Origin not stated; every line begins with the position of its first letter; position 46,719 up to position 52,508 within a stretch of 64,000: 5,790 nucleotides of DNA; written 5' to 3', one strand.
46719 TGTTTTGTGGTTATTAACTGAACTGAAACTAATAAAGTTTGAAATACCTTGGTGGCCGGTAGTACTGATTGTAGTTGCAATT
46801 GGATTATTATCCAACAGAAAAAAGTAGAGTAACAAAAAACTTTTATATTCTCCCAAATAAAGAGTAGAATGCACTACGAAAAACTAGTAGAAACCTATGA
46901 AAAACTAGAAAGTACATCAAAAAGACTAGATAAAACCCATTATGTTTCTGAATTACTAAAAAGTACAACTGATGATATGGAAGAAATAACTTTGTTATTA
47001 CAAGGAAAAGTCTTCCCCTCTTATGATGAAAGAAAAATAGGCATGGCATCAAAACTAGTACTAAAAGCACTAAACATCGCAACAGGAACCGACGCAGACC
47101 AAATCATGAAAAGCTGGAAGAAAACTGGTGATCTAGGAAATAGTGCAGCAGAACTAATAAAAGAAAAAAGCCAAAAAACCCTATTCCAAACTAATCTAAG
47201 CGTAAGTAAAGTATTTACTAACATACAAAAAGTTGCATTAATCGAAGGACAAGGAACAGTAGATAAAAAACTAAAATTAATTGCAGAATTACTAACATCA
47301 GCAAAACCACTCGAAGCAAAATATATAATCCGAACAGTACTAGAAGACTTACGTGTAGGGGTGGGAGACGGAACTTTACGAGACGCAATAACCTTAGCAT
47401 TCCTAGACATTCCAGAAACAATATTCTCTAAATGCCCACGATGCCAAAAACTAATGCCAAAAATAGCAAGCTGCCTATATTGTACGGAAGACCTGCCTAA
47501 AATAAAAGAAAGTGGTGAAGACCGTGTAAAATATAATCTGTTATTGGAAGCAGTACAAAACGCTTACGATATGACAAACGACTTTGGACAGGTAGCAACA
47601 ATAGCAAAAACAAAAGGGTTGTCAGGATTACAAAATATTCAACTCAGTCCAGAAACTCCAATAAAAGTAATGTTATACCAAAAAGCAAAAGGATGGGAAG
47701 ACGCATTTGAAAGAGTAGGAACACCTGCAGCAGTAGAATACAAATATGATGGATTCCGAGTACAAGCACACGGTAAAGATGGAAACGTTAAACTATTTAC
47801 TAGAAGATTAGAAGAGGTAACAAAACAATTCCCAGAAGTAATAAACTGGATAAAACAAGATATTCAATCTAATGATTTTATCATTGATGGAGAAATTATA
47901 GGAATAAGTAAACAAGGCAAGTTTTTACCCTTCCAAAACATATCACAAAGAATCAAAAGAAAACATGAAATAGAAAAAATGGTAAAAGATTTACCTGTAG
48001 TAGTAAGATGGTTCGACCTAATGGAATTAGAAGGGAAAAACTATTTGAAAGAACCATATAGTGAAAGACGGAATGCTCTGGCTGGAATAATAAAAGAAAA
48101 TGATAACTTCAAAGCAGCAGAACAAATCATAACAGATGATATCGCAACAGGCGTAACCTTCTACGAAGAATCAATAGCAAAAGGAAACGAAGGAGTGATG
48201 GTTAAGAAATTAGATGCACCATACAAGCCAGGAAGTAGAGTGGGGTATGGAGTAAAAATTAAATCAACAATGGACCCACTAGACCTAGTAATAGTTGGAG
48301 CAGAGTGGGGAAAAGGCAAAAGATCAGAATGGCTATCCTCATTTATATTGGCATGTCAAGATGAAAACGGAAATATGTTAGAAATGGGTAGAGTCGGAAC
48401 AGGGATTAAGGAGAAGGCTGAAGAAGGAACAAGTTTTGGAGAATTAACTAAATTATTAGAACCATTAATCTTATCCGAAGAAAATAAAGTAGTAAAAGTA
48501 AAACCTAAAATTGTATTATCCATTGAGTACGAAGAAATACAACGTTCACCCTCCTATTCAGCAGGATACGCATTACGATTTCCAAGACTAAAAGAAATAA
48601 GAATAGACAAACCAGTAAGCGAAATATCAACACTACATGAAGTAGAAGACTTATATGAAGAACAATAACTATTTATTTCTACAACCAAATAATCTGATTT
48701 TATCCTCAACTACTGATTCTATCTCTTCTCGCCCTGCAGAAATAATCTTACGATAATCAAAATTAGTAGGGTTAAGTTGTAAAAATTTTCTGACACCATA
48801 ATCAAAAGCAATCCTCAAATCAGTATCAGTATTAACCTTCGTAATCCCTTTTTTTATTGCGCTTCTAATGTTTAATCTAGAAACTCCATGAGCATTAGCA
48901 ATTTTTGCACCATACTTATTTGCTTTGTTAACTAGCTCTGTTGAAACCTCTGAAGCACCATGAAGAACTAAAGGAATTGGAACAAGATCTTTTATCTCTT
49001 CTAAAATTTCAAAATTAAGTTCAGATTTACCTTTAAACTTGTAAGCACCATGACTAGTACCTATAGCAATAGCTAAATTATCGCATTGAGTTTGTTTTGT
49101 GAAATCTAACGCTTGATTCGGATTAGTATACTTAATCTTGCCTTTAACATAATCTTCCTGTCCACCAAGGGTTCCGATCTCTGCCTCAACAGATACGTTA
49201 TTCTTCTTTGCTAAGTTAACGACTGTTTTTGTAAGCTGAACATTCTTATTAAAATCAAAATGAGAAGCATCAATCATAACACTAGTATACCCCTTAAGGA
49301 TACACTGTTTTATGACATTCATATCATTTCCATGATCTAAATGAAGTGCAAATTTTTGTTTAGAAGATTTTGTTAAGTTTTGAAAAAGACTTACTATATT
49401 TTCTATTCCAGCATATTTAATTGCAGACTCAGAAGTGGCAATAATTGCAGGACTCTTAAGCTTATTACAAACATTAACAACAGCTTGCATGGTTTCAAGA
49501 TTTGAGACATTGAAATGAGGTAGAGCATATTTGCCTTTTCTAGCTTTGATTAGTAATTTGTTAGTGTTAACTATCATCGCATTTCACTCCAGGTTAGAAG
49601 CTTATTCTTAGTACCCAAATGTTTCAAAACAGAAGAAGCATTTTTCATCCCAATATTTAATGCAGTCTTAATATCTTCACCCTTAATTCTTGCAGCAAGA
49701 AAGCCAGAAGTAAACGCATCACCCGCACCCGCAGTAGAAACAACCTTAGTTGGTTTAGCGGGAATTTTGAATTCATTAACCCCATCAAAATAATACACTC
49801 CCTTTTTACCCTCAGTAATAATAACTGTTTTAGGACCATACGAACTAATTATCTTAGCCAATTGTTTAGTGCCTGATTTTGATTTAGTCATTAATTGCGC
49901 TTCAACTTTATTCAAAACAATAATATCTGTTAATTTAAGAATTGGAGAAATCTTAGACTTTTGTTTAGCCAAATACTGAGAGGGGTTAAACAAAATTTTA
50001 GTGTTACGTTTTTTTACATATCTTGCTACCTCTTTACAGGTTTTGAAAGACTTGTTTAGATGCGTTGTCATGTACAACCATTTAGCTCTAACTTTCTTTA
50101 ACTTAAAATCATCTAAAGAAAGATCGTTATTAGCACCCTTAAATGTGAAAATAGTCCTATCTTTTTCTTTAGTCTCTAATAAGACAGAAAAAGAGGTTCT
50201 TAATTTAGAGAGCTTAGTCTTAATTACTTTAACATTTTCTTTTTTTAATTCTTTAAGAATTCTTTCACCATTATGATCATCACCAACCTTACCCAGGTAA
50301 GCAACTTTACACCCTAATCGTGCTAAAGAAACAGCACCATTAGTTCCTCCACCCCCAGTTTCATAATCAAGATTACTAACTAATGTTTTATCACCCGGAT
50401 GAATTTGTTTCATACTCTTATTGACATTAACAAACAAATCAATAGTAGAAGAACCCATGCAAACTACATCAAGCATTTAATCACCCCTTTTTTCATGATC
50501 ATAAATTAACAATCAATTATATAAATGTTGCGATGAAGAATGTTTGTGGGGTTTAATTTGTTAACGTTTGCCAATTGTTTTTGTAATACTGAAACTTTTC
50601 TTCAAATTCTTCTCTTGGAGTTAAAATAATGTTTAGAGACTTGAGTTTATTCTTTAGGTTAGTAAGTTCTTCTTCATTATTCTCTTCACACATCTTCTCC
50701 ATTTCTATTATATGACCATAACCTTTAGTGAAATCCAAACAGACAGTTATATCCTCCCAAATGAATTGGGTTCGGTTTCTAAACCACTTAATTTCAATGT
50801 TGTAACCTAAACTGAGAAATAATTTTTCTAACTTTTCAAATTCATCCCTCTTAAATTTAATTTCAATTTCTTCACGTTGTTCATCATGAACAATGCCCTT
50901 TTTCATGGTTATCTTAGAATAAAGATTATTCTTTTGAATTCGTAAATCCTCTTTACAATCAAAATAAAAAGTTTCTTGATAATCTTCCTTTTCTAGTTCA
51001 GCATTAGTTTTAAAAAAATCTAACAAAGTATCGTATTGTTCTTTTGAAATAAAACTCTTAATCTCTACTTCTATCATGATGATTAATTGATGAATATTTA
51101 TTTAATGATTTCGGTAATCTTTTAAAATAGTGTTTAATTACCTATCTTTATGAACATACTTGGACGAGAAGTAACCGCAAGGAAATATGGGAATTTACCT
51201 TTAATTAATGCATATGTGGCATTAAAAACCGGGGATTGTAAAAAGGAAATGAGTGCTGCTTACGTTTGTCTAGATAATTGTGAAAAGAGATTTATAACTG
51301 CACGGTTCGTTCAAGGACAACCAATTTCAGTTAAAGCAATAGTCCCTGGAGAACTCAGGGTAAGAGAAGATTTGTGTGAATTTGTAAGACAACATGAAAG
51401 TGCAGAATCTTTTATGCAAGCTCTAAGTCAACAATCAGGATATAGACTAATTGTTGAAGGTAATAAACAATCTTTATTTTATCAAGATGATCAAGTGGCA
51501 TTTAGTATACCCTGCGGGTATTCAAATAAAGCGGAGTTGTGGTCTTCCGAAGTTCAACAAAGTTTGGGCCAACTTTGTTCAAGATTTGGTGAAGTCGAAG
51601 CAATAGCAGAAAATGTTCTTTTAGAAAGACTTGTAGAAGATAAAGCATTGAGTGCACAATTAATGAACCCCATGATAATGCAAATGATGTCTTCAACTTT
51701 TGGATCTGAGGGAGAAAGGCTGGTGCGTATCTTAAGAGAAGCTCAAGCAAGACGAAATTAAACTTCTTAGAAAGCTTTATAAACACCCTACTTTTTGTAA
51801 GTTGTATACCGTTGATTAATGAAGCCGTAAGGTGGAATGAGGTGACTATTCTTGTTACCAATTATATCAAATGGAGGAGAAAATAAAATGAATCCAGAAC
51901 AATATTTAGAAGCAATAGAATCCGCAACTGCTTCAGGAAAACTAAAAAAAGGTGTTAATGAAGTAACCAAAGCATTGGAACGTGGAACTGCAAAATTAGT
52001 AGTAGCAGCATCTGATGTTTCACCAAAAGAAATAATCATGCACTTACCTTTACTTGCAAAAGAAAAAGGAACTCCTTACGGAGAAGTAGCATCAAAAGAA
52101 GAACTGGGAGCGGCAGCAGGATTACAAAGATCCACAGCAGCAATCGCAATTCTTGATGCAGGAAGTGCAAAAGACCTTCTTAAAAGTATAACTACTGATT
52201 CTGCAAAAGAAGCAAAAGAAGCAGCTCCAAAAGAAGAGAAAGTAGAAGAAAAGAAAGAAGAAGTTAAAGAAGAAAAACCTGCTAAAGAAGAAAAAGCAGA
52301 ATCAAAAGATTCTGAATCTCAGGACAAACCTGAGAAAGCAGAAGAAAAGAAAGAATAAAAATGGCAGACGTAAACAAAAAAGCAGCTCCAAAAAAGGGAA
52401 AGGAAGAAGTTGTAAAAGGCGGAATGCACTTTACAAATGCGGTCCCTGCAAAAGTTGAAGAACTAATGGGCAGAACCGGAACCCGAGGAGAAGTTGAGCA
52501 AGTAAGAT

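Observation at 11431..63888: Mosaic genome: about 14 Arg-rich, Lys-poor genes interleaved with Lys-rich housekeeping genes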

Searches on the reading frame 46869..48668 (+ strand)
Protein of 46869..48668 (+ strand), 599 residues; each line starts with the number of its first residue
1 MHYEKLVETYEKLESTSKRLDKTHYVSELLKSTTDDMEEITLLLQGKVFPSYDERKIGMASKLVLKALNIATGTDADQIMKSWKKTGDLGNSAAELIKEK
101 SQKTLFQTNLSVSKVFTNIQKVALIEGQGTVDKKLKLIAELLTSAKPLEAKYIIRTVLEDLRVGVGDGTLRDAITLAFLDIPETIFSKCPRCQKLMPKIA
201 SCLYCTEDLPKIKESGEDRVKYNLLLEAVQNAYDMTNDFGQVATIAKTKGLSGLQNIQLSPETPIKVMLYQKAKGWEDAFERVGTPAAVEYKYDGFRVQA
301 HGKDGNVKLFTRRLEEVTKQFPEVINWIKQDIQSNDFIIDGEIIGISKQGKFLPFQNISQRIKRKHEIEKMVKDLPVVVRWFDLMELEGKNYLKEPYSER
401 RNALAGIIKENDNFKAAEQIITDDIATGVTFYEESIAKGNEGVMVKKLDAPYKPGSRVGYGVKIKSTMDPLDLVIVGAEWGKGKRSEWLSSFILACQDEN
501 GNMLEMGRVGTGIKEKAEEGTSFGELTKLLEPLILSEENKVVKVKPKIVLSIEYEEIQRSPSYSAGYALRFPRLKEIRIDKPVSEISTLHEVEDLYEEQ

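Call 10: search_protein_families(library=pfam, proteins=[window:46869-48668:+], max_evalue=0.001)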
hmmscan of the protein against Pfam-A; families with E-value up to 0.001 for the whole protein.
window:46869-48668:+ (599 aa): 3 families
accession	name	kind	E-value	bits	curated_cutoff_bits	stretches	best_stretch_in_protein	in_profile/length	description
PF01068.26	DNA_ligase_A_M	-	6.3e-51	173.4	26.2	1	268-465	2-204/204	ATP dependent DNA ligase domain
PF04675.19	DNA_ligase_A_N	-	1.4e-39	136.5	24.6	1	3-174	2-173/174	DNA ligase N terminus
PF04679.21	DNA_ligase_A_C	-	2e-12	47.8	27.5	1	485-581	1-94/94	ATP dependent DNA ligase C terminal region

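Call 14: find_related_loci(query=window:46869-48668:+, collection=genome_contigs, flank=10000)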
Query window:46869-48668:+ (599 aa) in genome_contigs; peptide patterns used: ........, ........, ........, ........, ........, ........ (x = any residue, [..] = any of these).
88 stretches matched a pattern; 4 encode a relative of the query (tblastn E <= 1e-3); 4 distinct loci.
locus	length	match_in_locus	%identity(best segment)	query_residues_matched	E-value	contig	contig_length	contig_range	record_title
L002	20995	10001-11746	53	1-599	0e+0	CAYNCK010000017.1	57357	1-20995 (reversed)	MAG TPA_asm: uncultured Methanosarcinales archaeon isolate binchicken_co203_103 genome assembly, contig: k141_3383084, w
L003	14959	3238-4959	52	1-599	0e+0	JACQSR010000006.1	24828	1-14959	MAG: Candidatus Woesearchaeota archaeon isolate NC_groundwater_1390_Ag_S-0.2um_45_88 S_p2_S4_coassembly_k141_212332, who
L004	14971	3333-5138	52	1-599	0e+0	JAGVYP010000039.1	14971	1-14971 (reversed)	Candidatus Woesearchaeota archaeon isolate RIFCSPHIGHO2_02_FULL_36_9 rifcsphigho2_02_scaffold_7412, whole genome shotgun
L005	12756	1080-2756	43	1-599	2e-155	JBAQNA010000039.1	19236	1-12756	MAG: Candidatus Aenigmatarchaeota archaeon isolate MFD12050_ilm_asm_bin17 k127_31842, whole genome shotgun sequence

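Call 23: find_related_loci(query=window:46869-48668:+, collection=metagenome_contigs, flank=10000)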
Query window:46869-48668:+ (599 aa) in metagenome_contigs; peptide patterns used: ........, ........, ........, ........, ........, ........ (x = any residue, [..] = any of these).
160 stretches matched a pattern; 6 encode a relative of the query (tblastn E <= 1e-3); 6 distinct loci.
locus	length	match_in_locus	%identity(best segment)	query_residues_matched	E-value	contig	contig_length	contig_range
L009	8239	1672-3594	51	1-599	0e+0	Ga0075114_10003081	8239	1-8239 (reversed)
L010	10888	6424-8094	43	1-599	6e-156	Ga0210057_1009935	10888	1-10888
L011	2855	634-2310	43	1-599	9e-165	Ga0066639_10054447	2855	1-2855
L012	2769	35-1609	43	34-599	8e-153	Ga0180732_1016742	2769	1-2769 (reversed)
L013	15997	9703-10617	54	299-599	1e-101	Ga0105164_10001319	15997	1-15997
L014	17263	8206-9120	54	299-599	1e-101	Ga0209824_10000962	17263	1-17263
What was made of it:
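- The sampled relatives are distant (ligase 43-54% identity, calls 14, 23), so gain versus loss is not polarised.
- Tried and rejected: GTDB and JGI scans gave only relatives at 43-54% ligase identity (calls 14, 23).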

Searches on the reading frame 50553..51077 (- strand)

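Call 10: search_protein_families(library=pfam, proteins=[window:50553-51077:-], max_evalue=0.001)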
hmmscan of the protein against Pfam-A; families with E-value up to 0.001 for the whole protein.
window:50553-51077:- (174 aa): 1 family
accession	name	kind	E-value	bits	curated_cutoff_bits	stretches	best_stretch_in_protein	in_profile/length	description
PF01928.26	CYTH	-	3.7e-11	43.6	23.2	1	1-161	1-177/179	CYTH domain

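Call 61: search_protein_families(library=padloc, proteins=[window:50553-51077:-], max_evalue=0.01)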
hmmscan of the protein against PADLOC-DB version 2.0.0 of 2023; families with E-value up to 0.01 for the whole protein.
window:50553-51077:- (174 aa): 0 families

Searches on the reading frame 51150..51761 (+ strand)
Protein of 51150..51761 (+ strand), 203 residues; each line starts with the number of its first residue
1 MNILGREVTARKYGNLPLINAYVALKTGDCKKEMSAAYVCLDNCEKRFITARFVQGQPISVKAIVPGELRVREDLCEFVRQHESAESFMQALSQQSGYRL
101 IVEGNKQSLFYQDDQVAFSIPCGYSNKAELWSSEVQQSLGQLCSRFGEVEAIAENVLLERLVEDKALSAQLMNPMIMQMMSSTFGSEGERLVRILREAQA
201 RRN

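Call 7: search_protein_families(library=pfam, proteins=[window:51150-51761:+], max_evalue=0.01)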
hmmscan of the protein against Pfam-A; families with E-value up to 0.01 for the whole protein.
window:51150-51761:+ (203 aa): 0 families

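Call 61: search_protein_families(library=padloc, proteins=[window:51150-51761:+], max_evalue=0.01)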
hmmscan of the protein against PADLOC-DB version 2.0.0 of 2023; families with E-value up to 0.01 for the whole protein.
window:51150-51761:+ (203 aa): 0 families
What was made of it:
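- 51150..51761 (+): Arg-rich class member, 203 aa ORFan. No hits (calls 7, 61).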

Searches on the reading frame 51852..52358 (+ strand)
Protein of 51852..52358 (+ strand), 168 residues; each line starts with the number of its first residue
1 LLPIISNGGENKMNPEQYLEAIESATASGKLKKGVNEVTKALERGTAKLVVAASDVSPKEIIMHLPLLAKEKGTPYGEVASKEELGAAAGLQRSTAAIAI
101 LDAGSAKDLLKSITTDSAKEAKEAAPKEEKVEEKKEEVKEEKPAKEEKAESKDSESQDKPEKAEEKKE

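Call 7: search_protein_families(library=pfam, proteins=[window:51852-52358:+], max_evalue=0.01)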
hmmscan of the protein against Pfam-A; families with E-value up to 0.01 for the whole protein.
window:51852-52358:+ (168 aa): 2 families
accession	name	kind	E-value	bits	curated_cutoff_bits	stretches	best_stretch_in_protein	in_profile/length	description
PF01248.31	Ribosomal_L7Ae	-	3.8e-26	91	22.1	1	19-109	4-94/95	Ribosomal protein L7Ae/L30e/S12e/Gadd45 family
PF15608.11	PELOTA_1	-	0.0079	16.4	25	0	30-81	21-70/81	PELOTA RNA binding domain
